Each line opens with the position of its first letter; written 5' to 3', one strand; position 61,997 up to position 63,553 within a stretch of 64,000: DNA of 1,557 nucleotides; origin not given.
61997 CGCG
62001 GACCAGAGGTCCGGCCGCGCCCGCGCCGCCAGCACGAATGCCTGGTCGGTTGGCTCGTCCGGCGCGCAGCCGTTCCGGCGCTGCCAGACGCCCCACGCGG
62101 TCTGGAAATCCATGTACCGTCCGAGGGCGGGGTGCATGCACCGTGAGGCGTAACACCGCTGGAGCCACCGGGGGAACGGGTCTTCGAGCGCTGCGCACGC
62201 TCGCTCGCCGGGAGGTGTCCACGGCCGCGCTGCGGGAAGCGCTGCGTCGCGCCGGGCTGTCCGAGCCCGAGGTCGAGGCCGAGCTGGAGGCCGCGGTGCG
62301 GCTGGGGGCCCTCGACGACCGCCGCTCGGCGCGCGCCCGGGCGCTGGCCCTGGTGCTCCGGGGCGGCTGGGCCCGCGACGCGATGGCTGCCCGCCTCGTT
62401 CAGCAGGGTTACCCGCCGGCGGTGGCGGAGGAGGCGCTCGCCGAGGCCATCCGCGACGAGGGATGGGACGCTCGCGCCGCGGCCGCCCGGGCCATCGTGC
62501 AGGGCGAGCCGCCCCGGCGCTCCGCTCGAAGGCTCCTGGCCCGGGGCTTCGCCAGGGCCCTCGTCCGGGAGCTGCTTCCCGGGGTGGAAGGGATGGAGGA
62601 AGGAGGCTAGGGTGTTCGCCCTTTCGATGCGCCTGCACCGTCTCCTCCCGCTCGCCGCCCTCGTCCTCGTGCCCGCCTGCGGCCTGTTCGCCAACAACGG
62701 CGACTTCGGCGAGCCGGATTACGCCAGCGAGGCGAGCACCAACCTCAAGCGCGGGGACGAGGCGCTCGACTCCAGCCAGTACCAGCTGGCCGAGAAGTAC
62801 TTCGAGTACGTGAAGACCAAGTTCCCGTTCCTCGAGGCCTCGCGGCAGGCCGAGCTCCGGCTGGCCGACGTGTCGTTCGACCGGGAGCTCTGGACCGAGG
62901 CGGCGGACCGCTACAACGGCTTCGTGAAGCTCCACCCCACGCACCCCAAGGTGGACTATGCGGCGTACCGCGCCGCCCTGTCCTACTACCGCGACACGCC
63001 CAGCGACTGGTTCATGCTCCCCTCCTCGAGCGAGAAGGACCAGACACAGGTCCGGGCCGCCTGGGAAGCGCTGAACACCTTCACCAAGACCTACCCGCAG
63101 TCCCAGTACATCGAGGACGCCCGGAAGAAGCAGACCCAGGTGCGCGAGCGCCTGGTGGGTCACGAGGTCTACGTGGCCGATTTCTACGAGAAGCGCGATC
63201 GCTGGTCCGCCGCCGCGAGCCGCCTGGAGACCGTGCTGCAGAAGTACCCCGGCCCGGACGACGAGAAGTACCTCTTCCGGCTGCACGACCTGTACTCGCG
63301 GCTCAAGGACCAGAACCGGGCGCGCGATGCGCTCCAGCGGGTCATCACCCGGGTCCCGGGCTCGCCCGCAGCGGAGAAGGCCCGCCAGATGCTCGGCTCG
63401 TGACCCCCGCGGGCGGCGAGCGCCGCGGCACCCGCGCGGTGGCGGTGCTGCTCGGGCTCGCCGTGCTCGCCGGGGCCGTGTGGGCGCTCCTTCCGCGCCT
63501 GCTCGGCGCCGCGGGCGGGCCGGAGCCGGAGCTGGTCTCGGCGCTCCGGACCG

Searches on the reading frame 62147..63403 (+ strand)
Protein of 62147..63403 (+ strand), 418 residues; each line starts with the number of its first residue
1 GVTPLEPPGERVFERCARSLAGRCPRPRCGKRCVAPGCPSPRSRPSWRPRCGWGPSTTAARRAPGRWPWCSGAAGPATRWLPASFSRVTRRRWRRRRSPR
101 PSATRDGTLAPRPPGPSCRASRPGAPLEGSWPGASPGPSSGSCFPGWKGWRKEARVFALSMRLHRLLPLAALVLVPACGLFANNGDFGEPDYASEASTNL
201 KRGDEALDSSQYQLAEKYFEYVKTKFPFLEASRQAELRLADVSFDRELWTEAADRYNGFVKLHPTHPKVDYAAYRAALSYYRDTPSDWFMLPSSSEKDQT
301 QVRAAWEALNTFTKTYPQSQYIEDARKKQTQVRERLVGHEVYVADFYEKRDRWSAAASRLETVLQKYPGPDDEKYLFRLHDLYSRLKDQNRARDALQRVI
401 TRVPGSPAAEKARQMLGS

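Call 46: search_protein_families(library=pfam, proteins=[window:62147-63403:+], max_evalue=0.00001)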
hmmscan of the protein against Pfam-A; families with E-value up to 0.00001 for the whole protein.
window:62147-63403:+ (418 aa): 5 families
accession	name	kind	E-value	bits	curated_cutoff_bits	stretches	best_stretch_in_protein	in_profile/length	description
PF13525.12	YfiO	-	5.7e-38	131.2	25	1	200-395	9-200/203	Outer membrane lipoprotein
PF13512.12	TPR_18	-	6.8e-17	62.4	21.9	1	198-328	12-144/145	Tetratricopeptide repeat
PF13174.12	TPR_6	-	8.7e-12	45.3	26.3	0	382-406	9-33/33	Tetratricopeptide repeat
PF13432.12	TPR_16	-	1.5e-07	32.1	32.7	0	200-267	1-65/65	Tetratricopeptide repeat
PF13428.12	TPR_14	-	6.4e-06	26.8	23.5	0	343-379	7-41/44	Tetratricopeptide repeat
